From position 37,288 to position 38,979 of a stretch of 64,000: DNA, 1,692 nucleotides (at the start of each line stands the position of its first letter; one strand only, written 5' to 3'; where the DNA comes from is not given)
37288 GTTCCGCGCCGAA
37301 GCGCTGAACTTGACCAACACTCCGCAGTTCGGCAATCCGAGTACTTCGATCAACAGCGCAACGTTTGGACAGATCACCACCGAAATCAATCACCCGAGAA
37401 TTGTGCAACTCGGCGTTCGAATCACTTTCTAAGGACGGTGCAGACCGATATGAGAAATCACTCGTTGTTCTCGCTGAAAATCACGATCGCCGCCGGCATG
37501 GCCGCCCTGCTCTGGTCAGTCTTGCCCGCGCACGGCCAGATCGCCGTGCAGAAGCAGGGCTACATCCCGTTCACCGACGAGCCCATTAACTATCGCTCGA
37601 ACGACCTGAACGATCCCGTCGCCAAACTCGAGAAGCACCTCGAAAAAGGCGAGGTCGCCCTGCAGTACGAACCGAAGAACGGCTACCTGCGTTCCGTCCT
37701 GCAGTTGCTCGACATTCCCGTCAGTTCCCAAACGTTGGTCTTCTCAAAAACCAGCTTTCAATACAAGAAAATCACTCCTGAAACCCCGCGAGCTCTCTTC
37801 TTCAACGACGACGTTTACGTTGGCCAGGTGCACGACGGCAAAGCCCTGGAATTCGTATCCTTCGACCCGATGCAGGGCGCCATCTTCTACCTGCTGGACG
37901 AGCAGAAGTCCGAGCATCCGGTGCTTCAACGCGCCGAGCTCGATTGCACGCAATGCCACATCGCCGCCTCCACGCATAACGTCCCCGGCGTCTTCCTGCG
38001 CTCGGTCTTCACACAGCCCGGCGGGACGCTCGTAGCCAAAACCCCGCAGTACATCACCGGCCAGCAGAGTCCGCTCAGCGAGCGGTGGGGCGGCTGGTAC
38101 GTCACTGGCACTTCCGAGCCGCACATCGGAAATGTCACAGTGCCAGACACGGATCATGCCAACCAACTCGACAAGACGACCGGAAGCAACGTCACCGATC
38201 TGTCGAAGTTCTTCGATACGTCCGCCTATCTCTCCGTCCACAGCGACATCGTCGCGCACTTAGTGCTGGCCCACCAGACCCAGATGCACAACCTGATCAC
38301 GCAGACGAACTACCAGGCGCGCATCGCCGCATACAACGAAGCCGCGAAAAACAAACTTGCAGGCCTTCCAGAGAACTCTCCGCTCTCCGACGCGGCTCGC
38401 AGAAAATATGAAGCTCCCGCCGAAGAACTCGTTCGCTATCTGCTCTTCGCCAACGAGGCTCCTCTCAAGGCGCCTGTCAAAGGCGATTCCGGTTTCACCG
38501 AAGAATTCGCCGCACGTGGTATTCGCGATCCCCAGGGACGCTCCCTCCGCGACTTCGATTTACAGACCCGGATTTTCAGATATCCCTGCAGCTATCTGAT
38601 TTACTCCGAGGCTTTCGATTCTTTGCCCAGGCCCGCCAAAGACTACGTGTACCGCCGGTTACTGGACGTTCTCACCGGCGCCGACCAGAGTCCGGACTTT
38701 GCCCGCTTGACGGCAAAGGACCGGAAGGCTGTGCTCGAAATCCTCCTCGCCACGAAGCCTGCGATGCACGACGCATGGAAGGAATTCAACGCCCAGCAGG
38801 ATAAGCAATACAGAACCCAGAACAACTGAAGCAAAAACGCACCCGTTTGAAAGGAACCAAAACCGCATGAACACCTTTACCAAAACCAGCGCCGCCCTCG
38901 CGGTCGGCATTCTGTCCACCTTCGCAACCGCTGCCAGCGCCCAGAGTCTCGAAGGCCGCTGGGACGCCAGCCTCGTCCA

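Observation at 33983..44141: Ten-gene envelope operon: TonB receptor, haem-c protein, thiol-redox pair, unknown secreted proteins and four tandem membrane paralogues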

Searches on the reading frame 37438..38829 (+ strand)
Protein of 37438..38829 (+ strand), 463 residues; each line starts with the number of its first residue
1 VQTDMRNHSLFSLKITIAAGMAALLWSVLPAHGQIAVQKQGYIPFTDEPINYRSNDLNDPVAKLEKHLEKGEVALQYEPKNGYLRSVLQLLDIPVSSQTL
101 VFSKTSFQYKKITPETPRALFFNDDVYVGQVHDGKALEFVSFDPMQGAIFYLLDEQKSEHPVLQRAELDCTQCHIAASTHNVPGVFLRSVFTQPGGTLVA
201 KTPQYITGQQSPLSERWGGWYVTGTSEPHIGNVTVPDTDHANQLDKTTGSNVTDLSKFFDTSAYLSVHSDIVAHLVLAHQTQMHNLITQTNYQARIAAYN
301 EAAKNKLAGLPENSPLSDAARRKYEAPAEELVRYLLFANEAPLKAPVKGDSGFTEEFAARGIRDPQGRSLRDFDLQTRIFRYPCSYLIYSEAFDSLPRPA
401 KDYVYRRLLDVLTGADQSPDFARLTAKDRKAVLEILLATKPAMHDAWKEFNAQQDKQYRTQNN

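Call 4: search_protein_families(library=pfam, proteins=[window:37438-38829:+], max_evalue=0.1)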
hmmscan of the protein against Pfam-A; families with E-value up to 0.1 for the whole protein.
window:37438-38829:+ (463 aa): 0 families

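Call 5: search_protein_families(library=ncbifam, proteins=[window:37438-38829:+], max_evalue=0.1)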
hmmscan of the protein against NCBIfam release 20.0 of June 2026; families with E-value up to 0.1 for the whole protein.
window:37438-38829:+ (463 aa): 0 families

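Call 7: search_solved_structures(query=window:37438-38829:+, max_evalue=10)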
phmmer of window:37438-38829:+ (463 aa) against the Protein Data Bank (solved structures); distinct sequences matched with E-value up to 10: 0.

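Call 9: find_homologous_proteins(query=window:37438-38829:+)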
Query window:37438-38829:+ (463 aa): 8000 proteins with E <= 0.001 among 8000 candidates; the best 120 are listed.
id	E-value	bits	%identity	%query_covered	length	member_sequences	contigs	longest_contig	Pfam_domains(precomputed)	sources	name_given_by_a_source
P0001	0.0e+0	1047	100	99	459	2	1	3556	-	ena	-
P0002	4.6e-275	930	89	99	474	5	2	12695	-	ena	-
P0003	8.8e-260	880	85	97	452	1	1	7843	-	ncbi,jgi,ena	jgi:hypothetical protein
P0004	2.8e-253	858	82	99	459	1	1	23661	-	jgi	jgi:hypothetical protein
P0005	1.1e-247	840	81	99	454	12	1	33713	-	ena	-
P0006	1.6e-247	839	86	93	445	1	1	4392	-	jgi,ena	-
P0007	7.0e-245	831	82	96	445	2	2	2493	-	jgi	-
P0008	1.0e-244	830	85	93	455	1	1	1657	-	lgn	-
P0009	6.4e-243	824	80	99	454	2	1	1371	-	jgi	-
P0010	1.9e-239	813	82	95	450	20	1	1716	-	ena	-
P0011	9.6e-239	811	81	97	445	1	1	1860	-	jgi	jgi:hypothetical protein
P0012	4.3e-226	769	78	91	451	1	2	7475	-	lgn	-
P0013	5.9e-223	758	77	98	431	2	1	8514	-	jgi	jgi:hypothetical protein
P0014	4.3e-221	752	76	96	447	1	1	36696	-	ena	-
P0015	1.2e-220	751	75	97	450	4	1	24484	-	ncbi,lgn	-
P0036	4.3e-200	683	69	93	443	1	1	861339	-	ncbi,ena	-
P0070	3.8e-196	670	67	95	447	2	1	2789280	-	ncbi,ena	-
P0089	8.5e-195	666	67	95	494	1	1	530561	-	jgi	jgi:hypothetical protein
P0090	9.1e-195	666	65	96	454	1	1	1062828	-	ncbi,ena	-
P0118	4.2e-193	660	64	97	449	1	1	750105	-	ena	-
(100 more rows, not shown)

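Call 10: find_encoding_contigs(protein=P0070, flank=10000, max_places=2)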
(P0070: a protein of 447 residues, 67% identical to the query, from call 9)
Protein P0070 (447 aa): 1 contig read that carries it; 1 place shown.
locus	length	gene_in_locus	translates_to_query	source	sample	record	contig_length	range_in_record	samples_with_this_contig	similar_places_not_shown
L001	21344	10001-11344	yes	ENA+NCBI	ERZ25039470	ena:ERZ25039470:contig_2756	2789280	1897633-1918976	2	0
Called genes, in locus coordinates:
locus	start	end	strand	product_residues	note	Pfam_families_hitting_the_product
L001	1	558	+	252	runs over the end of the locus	PF01946:Thi4 (weak), PF00890:FAD_binding_2 (weak), PF01266:DAO (weak), PF03486:HI0933_like (faint), PF07992:Pyr_redox_2, PF12831:FAD_oxidored (weak), PF13450:NAD_binding_8 (weak)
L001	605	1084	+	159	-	PF07992:Pyr_redox_2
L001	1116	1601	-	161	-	PF02870:Methyltransf_1N, PF01035:DNA_binding_1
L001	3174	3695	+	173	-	PF00210:Ferritin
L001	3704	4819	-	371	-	-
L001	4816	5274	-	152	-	-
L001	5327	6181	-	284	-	PF04773:FecR (weak)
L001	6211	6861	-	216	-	PF07638:Sigma70_ECF (weak), PF04542:Sigma70_r2, PF08281:Sigma70_r4_2, PF04545:Sigma70_r4 (weak)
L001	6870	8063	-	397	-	PF02771:Acyl-CoA_dh_N, PF02770:Acyl-CoA_dh_M, PF00441:Acyl-CoA_dh_1, PF08028:Acyl-CoA_dh_2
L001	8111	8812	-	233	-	PF00226:DnaJ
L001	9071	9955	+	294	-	-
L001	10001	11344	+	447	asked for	-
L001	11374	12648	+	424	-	PF08534:Redoxin, PF00578:AhpC-TSA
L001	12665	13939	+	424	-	PF08534:Redoxin, PF00578:AhpC-TSA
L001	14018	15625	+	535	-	-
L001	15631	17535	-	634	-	-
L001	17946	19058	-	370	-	PF00355:Rieske, PF00848:Ring_hydroxyl_A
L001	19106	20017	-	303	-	PF20628:Dyp_perox_C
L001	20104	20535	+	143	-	PF19649:DUF6152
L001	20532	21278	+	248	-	-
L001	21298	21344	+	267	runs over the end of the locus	-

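Call 11: find_encoding_contigs(protein=P0090, flank=10000, max_places=2)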
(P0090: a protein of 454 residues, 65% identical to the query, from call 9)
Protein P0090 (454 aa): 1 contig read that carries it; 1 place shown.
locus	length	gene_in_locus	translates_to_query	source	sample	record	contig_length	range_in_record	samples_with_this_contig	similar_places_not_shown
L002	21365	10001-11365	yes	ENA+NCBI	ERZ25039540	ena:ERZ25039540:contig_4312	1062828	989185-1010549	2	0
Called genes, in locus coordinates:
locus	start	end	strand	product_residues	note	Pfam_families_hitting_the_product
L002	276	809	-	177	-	-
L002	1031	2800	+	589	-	PF03707:MHYT, PF00989:PAS, PF08448:PAS_4, PF13188:PAS_8 (weak), PF13426:PAS_9, PF08447:PAS_3 (weak), PF07730:HisKA_3, PF02518:HATPase_c, +1 more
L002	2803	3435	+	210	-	PF00072:Response_reg, PF08281:Sigma70_r4_2, PF00196:GerE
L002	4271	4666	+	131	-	-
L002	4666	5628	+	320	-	PF02585:PIG-L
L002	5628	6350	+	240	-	PF03861:ANTAR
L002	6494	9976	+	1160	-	PF13620:CarboxypepD_reg, PF13715:CarbopepD_reg_2 (faint), PF25183:OMP_b-brl_4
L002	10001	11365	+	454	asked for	-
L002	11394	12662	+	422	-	PF08534:Redoxin, PF00578:AhpC-TSA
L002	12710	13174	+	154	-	PF11412:DsbD_N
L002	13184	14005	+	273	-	-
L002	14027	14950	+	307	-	PF19307:SrpI-like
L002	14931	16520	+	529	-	PF00266:Aminotran_5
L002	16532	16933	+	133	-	PF19649:DUF6152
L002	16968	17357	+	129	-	PF01740:STAS, PF13466:STAS_2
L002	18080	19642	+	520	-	PF12837:Fer4_6 (faint), PF12838:Fer4_7 (faint), PF13247:Fer4_11, PF04976:DmsC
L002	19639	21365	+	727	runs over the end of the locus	PF04879:Molybdop_Fe4S4, PF00384:Molybdopterin, PF01568:Molydop_binding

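Call 21: find_related_loci(query=A1, collection=genome_contigs, flank=10000)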
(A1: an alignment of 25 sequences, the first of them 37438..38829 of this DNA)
Query A1 (463 aa) in genome_contigs; peptide patterns used: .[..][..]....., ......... (x = any residue, [..] = any of these).
600 stretches matched a pattern (row limit reached: there are more); 574 encode a relative of the query (tblastn E <= 1e-3); the best 80 are kept; 80 distinct loci.
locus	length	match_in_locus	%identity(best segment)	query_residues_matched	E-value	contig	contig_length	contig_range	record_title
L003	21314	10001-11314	75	5-452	0e+0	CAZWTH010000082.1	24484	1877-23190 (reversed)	MAG TPA_asm: uncultured Solibacteraceae bacterium isolate binchicken_co84_147 genome assembly, contig: k141_990679, whol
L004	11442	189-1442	74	21-457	0e+0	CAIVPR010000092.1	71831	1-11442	MAG: uncultured Acidobacteriia bacterium isolate Kiruna2_bin-2173 genome assembly, contig: bin-2173:092/186, whole genom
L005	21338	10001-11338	69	13-456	0e+0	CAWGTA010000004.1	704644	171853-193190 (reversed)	MAG: Terriglobia bacterium isolate MFD05521.bin.1.209 genome assembly, contig: contig_40626, whole genome shotgun sequen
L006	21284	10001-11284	67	15-451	0e+0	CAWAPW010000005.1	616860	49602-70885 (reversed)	MAG: Bryobacterales bacterium isolate MFD04434.bin.1.48 genome assembly, contig: contig_16628, whole genome shotgun sequ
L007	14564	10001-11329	65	9-453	0e+0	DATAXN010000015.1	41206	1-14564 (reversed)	MAG TPA_asm: Bryobacteraceae bacterium isolate SMAG_U5654 k141_961751, whole genome shotgun sequence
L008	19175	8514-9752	66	23-453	0e+0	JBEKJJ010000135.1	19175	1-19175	MAG: Bryobacteraceae bacterium isolate SPRUCE 320 SPRUCE_320_135, whole genome shotgun sequence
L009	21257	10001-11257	65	23-459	0e+0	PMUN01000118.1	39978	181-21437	MAG: Bryobacterales bacterium isolate palsa_143 73.20110700_P3D.9_contig_1102, whole genome shotgun sequence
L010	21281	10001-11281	66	30-456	0e+0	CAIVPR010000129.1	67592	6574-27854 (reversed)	MAG: uncultured Acidobacteriia bacterium isolate Kiruna2_bin-2173 genome assembly, contig: bin-2173:129/186, whole genom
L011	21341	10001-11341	62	11-456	0e+0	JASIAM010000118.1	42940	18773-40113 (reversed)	MAG: Bryobacteraceae bacterium isolate JOPF335 JOPF_N102_contig_25451, whole genome shotgun sequence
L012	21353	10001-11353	63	6-453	0e+0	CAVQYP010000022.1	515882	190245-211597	MAG: Terriglobia bacterium isolate MFD05841.bin.2.207 genome assembly, contig: contig_41563, whole genome shotgun sequen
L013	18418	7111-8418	62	5-453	0e+0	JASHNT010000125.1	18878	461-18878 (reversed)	MAG: Bryobacteraceae bacterium isolate JOPF004 JOPF_N14C_contig_274134, whole genome shotgun sequence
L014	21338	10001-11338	63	7-449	0e+0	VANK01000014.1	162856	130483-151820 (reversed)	Acidobacteria bacterium AB60 NODE_14_length_162856_cov_46.0749_ID_1632, whole genome shotgun sequence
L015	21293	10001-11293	63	26-450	0e+0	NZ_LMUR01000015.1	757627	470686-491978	Granulicella sp. L60 NODE_30_length_757557_cov_10.096455, whole genome shotgun sequence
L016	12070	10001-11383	59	14-453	0e+0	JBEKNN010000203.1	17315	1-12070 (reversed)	MAG: Bryobacteraceae bacterium isolate SPRUCE 418 SPRUCE_418_203, whole genome shotgun sequence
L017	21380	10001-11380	59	1-457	0e+0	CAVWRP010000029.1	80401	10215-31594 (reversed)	MAG: Terriglobia bacterium isolate MFD04967.bin.1.62 genome assembly, contig: contig_68425, whole genome shotgun sequenc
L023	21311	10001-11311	58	9-450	1e-175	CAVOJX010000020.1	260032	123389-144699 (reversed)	MAG: Bryobacterales bacterium isolate MFD00082.bin.2.13 genome assembly, contig: contig_4073, whole genome shotgun seque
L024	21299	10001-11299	62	23-450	1e-175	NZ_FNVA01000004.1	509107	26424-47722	Bryocella elongata strain DSM 22489, whole genome shotgun sequence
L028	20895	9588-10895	59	18-449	6e-172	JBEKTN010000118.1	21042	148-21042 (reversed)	MAG: Isosphaeraceae bacterium isolate SPRUCE 559 SPRUCE_559_118, whole genome shotgun sequence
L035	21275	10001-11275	57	23-450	1e-160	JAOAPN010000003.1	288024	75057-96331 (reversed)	MAG: Acidobacteriaceae bacterium isolate RYN_15 scaffold_1039230, whole genome shotgun sequence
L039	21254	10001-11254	60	34-450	2e-159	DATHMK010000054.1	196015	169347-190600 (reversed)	MAG TPA_asm: Steroidobacteraceae bacterium isolate SMAG_U12630 k141_2469691, whole genome shotgun sequence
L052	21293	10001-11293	52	19-448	1e-144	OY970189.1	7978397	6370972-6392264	MAG: uncultured Planctomycetaceae bacterium isolate MFD09603.bin.2.127 genome assembly, chromosome: 1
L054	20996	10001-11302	52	15-453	9e-143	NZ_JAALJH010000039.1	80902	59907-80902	Aquisphaera insulae strain JC669 39, whole genome shotgun sequence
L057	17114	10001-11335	49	10-448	7e-138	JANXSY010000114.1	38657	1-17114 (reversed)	MAG: Isosphaeraceae bacterium isolate 338R_metabat_120 338R_k141_358220, whole genome shotgun sequence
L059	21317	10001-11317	48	11-448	1e-135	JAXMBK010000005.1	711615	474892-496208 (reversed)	MAG: Pirellulales bacterium isolate STL-PLA34 C1.187.fa-5, whole genome shotgun sequence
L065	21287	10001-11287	47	1-443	3e-132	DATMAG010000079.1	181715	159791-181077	MAG TPA_asm: Blastocatellia bacterium isolate SMAG_U13319 k141_490432, whole genome shotgun sequence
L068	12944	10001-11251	48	34-454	4e-129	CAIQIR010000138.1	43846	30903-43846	MAG: uncultured Schlesneria sp. isolate Umea3_bin-0292 genome assembly, contig: bin-0292:138/178, whole genome shotgun s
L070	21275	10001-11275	49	21-450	2e-129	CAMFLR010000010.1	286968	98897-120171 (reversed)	MAG: uncultured Isosphaeraceae bacterium isolate SRR12456171_bin.19_metaWRAP_v1.3_MAG genome assembly, contig: ERZ122899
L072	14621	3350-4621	48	12-443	3e-129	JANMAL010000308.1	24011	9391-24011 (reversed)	MAG: Blastocatellia bacterium isolate OTE_12_concoct_250 OTE_12_k141_740210, whole genome shotgun sequence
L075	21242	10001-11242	50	45-457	5e-128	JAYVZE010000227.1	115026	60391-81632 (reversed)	MAG: Blastocatellia bacterium isolate GL88_UP_metabat_53 GL88_UP_metabat_53_226, whole genome shotgun sequence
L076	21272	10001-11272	48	24-448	1e-127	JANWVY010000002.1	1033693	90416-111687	MAG: Bryobacteraceae bacterium isolate SKYG128 NODE_2_length_1033693_cov_8.130300, whole genome shotgun sequence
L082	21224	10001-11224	50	43-449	1e-126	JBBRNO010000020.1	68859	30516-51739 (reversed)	MAG: Bryobacterales bacterium isolate La1_metabat2.173 LA1C_B2.173_k141_1701946L_68859_cov_33.6048, whole genome shotgun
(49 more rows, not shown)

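Call 36: search_protein_families(library=pfam, proteins=[L052:9403-9828:+, L059:9338-9856:+, L076:9456-9998:+, L082:9421-9915:+, L075:11246-14752:+, L054:11400-15413:+, L068:11391-12944:+, L065:11196-12758:+, L057:11360-12505:+, L070:11343-12425:+], max_evalue=0.001)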
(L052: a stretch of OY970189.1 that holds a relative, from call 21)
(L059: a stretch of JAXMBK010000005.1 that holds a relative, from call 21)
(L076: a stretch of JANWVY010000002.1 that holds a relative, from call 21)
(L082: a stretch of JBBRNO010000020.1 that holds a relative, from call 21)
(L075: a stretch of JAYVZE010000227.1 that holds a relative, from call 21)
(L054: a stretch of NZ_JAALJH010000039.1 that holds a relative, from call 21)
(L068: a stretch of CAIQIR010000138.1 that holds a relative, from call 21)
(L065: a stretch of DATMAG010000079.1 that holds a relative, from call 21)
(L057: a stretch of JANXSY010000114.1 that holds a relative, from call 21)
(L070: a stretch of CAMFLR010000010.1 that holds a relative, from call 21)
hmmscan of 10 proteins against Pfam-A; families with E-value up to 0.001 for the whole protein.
L052:9403-9828:+ (142 aa): 0 families

L059:9338-9856:+ (173 aa): 2 families
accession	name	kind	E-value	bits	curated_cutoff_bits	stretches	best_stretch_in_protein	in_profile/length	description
PF02082.26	Rrf2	-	2.4e-29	102.6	30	1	28-153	1-129/132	Iron-dependent Transcriptional regulator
PF03444.21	HrcA_DNA-bdg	-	0.00012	22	21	1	27-91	1-65/79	Winged helix-turn-helix transcription repressor, HrcA DNA-binding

L076:9456-9998:+ (181 aa): 1 family
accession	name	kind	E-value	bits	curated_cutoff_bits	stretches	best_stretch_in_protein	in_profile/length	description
PF02082.26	Rrf2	-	1.8e-30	106.2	30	1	36-161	2-131/132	Iron-dependent Transcriptional regulator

L082:9421-9915:+ (165 aa): 3 families
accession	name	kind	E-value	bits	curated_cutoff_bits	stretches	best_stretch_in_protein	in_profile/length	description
PF02082.26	Rrf2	-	1.7e-28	99.8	30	1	21-148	1-131/132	Iron-dependent Transcriptional regulator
PF12802.13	MarR_2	-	3.3e-05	24.4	27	1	28-79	7-57/61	MarR family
PF01978.25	TrmB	-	0.00041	20.6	25.6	1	42-78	22-58/68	Sugar-specific transcriptional regulator TrmB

L075:11246-14752:+ (1169 aa): 8 families
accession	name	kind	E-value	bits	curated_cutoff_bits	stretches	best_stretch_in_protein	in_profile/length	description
PF01522.26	Polysacc_deac_1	-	1.8e-35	122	23.1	1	527-632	3-107/124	Polysaccharide deacetylase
PF13641.12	Glyco_tranf_2_3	-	9.6e-31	108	27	1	802-1024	1-230/230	Glycosyltransferase like family 2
PF00535.33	Glycos_transf_2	-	8.9e-30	104.3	23.3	1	805-933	1-130/168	Glycosyl transferase family 2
PF13632.12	Glyco_trans_2_3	-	2.5e-24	86.6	27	1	885-1072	2-191/198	Glycosyl transferase family group 2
PF00704.34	Glyco_hydro_18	-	3e-19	70.3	29.6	1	147-388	2-257/317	Glycosyl hydrolases family 18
PF03142.21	Chitin_synth_2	-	5.2e-12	45.6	27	1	876-963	196-285/527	Chitin synthase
PF13506.12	Glyco_transf_21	-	3.2e-11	43.5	21.7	1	873-1021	22-172/174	Glycosyl transferase family 21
PF10111.15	Glyco_tranf_2_2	-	1.6e-08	34.8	27.3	1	805-904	1-104/276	Glycosyltransferase like family 2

L054:11400-15413:+ (1338 aa): 3 families
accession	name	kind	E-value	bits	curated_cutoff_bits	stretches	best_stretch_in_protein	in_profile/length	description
PF20601.3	DUF6797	-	1.3e-12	48.8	24.9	1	627-702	1-96/96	Domain of unknown function (DUF6797)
PF01261.30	AP_endonuc_2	-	7.2e-11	42.7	31.1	1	107-307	34-244/249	Xylose isomerase-like TIM barrel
PF00127.26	Copper-bind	-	1.4e-06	29.1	21.2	1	1223-1338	9-99/99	Copper binding proteins, plastocyanin/azurin family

L068:11391-12944:+ (518 aa): 0 families

L065:11196-12758:+ (521 aa): 2 families
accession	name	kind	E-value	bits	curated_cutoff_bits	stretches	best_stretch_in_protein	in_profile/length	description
PF04055.27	Radical_SAM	-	3.1e-24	86.5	29.5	1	119-291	2-165/166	Radical SAM superfamily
PF06969.22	HemN_C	-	2.8e-08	34.1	24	1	425-494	1-67/67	HemN C-terminal domain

L057:11360-12505:+ (382 aa): 4 families
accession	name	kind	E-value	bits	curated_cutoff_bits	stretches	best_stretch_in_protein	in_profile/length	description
PF13343.11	SBP_bac_6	-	4.1e-19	69.5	24.6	1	134-350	23-229/245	Bacterial extracellular solute-binding protein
PF13416.11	SBP_bac_8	-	5.6e-18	66.1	27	1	83-341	3-265/279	Bacterial extracellular solute-binding protein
PF01547.30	SBP_bac_1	-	7.9e-14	52.8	26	1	77-323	9-305/307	Bacterial extracellular solute-binding protein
PF13531.11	SBP_bac_11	-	2.7e-13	50.6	25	1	76-329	10-223/227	Bacterial extracellular solute-binding protein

L070:11343-12425:+ (361 aa): 4 families
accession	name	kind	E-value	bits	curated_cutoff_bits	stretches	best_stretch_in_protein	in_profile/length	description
PF13343.11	SBP_bac_6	-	2.6e-18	66.8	24.6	1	114-338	23-239/245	Bacterial extracellular solute-binding protein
PF13416.11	SBP_bac_8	-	9.1e-18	65.5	27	1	63-323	3-267/279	Bacterial extracellular solute-binding protein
PF13531.11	SBP_bac_11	-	6e-12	46.3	25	1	56-309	10-223/227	Bacterial extracellular solute-binding protein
PF01547.30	SBP_bac_1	-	2.1e-10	41.6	26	1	57-303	9-305/307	Bacterial extracellular solute-binding protein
